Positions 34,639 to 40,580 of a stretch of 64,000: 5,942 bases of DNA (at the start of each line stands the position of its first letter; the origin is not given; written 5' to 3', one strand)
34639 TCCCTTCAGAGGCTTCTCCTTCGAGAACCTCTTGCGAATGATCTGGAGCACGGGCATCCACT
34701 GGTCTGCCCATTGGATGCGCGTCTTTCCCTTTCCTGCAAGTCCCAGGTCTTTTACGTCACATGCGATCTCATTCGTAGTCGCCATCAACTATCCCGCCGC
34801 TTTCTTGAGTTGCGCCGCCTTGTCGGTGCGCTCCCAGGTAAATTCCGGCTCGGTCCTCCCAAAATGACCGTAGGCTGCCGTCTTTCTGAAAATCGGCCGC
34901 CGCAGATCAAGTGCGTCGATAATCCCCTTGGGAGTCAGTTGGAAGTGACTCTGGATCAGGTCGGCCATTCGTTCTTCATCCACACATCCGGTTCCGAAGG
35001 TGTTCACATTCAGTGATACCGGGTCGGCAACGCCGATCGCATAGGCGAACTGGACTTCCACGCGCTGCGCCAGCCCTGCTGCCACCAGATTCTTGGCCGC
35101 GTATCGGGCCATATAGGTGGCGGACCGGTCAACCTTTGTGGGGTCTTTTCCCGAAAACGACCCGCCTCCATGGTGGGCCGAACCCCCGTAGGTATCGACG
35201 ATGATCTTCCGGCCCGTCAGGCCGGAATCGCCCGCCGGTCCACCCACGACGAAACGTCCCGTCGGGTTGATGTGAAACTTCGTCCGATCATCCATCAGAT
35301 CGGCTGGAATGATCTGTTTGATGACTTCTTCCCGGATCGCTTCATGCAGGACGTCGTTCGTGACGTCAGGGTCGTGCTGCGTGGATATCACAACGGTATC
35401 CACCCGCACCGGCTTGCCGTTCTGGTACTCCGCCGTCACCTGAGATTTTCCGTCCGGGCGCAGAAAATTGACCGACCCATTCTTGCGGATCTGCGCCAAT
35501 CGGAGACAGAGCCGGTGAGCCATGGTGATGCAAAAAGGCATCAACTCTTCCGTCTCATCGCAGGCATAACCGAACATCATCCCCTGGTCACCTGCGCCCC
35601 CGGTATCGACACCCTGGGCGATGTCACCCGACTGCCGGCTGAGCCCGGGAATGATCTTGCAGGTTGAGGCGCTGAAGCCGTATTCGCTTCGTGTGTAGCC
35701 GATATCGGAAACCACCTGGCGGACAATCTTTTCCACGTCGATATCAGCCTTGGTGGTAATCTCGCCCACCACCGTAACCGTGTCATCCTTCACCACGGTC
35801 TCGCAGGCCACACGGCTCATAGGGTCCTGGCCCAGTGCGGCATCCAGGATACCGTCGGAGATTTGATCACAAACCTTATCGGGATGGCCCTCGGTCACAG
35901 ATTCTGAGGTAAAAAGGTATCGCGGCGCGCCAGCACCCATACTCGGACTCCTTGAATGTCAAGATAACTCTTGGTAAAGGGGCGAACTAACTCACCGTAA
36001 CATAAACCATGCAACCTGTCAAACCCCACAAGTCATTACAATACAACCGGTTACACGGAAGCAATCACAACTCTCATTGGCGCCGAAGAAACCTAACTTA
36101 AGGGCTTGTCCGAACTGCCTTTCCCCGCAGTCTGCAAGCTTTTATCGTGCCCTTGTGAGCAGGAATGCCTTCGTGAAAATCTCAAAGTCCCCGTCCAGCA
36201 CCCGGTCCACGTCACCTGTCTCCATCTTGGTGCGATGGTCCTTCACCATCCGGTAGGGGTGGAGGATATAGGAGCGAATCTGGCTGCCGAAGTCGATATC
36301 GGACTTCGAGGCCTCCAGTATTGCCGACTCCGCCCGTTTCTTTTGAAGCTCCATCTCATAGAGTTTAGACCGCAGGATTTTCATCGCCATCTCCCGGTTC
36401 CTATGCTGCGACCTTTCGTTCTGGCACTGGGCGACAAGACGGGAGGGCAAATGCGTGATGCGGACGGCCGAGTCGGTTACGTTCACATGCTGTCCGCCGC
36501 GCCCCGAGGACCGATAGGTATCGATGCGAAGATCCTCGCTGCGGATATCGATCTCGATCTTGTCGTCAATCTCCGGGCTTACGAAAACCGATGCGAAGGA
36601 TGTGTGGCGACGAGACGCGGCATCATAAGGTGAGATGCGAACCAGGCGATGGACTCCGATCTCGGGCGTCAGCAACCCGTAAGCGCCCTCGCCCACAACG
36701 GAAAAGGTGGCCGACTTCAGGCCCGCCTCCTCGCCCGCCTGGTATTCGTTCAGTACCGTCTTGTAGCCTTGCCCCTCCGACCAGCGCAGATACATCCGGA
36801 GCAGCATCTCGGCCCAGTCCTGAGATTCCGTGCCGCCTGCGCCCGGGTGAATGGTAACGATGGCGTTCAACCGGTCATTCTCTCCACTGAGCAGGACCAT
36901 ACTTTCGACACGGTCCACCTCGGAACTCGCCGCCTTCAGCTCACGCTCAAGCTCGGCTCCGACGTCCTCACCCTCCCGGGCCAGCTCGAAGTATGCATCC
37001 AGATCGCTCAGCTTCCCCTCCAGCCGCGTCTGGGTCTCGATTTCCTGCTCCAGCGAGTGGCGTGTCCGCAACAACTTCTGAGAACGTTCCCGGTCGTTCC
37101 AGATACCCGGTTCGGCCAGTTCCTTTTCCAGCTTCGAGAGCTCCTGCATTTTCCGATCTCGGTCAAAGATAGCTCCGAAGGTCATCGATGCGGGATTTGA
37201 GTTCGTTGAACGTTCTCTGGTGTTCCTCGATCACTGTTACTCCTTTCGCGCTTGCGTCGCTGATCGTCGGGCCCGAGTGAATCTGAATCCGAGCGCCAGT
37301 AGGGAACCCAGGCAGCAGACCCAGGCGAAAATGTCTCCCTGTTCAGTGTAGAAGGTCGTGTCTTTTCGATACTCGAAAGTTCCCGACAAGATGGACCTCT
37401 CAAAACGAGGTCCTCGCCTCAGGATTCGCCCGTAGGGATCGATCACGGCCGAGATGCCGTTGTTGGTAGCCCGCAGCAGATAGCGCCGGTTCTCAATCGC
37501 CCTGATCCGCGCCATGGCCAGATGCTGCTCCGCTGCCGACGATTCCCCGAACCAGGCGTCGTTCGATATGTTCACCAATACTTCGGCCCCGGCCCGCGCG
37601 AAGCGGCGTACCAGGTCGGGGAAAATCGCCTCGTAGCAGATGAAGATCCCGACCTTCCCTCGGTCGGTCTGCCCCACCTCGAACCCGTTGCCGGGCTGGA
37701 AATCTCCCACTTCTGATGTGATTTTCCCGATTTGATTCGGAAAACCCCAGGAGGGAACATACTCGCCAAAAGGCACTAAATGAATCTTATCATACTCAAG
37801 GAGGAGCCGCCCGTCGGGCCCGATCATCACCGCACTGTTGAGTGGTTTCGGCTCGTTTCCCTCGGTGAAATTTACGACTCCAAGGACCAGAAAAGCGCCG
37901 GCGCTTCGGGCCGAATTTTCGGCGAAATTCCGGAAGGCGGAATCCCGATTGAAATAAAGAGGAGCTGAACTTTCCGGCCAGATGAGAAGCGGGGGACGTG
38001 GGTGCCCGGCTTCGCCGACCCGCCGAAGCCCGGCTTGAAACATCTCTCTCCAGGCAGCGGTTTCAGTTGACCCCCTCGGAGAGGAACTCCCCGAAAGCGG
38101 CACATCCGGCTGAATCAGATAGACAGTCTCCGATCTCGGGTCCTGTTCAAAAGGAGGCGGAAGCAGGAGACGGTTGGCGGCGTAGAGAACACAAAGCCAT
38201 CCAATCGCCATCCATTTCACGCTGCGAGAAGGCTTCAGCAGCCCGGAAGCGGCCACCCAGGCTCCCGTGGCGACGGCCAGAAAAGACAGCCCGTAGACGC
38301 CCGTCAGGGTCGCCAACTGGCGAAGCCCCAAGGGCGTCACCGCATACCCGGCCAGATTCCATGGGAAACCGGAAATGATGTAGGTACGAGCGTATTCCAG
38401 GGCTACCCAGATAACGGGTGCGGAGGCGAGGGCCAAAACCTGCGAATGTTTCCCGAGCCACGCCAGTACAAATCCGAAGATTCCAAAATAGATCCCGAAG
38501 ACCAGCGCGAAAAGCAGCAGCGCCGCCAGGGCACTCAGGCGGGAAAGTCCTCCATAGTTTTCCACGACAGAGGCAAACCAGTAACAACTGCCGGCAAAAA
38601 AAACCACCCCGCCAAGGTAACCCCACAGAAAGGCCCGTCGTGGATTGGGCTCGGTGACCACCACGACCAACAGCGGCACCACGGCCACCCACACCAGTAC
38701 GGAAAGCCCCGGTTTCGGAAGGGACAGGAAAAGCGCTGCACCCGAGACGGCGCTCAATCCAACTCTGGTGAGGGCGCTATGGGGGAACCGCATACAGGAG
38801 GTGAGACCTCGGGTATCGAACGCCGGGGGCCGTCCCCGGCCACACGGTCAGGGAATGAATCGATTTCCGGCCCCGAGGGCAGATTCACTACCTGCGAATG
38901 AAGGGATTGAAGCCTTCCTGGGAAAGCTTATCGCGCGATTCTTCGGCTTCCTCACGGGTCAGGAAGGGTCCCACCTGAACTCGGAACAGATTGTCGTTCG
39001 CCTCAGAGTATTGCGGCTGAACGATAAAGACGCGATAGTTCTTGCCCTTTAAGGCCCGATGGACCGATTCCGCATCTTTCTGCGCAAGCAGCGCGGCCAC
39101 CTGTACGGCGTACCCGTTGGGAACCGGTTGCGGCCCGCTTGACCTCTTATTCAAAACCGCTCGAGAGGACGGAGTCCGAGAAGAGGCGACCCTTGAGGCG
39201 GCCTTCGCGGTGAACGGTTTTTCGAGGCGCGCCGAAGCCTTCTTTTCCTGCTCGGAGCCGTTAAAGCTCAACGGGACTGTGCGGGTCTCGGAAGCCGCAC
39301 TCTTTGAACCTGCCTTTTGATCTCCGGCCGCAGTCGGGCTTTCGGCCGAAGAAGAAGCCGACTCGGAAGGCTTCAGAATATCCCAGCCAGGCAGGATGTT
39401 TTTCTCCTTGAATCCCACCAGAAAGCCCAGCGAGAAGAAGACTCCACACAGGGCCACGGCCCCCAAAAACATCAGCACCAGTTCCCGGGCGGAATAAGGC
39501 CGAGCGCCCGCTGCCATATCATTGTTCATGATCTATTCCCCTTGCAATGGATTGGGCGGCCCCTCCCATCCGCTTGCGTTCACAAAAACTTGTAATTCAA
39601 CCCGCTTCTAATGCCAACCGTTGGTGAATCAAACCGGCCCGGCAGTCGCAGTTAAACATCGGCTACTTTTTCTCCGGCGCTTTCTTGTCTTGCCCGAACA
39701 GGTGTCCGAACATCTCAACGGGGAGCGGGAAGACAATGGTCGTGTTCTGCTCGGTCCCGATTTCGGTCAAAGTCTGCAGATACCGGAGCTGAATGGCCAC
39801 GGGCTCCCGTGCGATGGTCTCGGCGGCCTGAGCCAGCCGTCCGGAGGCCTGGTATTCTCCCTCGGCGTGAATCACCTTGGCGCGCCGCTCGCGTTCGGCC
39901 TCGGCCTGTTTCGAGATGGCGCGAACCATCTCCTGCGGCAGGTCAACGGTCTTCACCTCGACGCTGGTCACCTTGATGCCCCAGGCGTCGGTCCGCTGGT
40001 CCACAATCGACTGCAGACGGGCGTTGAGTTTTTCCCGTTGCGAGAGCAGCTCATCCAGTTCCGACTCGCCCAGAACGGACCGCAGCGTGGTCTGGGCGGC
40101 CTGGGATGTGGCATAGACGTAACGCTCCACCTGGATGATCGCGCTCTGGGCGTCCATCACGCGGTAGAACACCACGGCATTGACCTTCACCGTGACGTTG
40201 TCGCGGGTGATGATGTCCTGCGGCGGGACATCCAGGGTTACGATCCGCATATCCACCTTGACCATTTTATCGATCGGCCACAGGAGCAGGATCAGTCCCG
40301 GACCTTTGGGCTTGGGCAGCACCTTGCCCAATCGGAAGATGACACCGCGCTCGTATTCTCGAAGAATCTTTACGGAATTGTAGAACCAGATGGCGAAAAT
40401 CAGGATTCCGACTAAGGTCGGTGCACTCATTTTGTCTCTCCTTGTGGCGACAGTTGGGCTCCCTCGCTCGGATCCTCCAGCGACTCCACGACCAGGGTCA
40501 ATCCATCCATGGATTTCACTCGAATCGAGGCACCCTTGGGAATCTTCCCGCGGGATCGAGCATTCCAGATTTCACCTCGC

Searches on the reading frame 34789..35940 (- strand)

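Call 70: search_protein_families(library=pfam, proteins=[window:34789-35940:-], max_evalue=0.00001)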
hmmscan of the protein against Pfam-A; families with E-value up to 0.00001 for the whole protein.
window:34789-35940:- (383 aa): 3 families
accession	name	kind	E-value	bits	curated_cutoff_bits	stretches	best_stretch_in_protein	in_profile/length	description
PF02773.21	S-AdoMet_synt_C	-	5.9e-66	221.1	25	1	232-371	1-138/138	S-adenosylmethionine synthetase, C-terminal domain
PF02772.21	S-AdoMet_synt_M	-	3.8e-50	169.5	29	1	115-230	3-120/120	S-adenosylmethionine synthetase, central domain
PF00438.25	S-AdoMet_synt_N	-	3.8e-42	143.3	33.1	1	8-104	2-98/99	S-adenosylmethionine synthetase, N-terminal domain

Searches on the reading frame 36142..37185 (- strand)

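Call 70: search_protein_families(library=pfam, proteins=[window:36142-37185:-], max_evalue=0.00001)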
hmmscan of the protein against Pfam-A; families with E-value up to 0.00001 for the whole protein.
window:36142-37185:- (347 aa): 2 families
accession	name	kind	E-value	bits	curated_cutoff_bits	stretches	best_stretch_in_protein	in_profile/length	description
PF03462.23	PCRF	-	1.3e-52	178.9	24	1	14-200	3-194/194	PCRF domain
PF00472.26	RF-1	-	8.5e-41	139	35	1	208-318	1-116/116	RF-1 domain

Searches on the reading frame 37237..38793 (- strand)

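Call 70: search_protein_families(library=pfam, proteins=[window:37237-38793:-], max_evalue=0.00001)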
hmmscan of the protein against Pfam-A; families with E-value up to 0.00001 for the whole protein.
window:37237-38793:- (518 aa): 2 families
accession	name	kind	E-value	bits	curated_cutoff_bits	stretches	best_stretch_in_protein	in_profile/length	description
PF00795.27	CN_hydrolase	-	2e-39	135.9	23.2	1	269-472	35-245/256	Carbon-nitrogen hydrolase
PF20154.4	LNT_N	-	1.4e-31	110.2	27.1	1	17-178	1-158/159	Apolipoprotein N-acyltransferase N-terminal domain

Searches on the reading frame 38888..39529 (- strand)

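Call 70: search_protein_families(library=pfam, proteins=[window:38888-39529:-], max_evalue=0.00001)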
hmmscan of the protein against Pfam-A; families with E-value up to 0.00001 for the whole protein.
window:38888-39529:- (213 aa): 1 family
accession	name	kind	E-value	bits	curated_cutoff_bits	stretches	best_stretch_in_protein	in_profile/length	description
PF05036.18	SPOR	-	9.4e-16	58.4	21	1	137-213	2-76/76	SPOR domain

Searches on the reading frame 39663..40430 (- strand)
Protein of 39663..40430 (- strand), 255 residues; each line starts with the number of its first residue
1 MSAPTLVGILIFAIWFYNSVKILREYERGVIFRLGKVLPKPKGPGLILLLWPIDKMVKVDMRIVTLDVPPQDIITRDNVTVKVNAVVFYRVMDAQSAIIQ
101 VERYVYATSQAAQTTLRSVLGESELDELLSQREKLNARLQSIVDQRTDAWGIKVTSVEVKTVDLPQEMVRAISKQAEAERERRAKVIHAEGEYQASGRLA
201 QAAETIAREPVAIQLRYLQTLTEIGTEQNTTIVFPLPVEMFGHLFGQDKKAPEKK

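Call 71: search_protein_families(library=pfam, proteins=[window:39663-40430:-], max_evalue=0.00001)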
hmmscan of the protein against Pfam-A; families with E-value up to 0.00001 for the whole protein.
window:39663-40430:- (255 aa): 1 family
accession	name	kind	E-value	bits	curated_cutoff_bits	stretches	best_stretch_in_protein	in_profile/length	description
PF01145.31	Band_7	-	2e-36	126.1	23.6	1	22-192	2-175/176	SPFH domain / Band 7 family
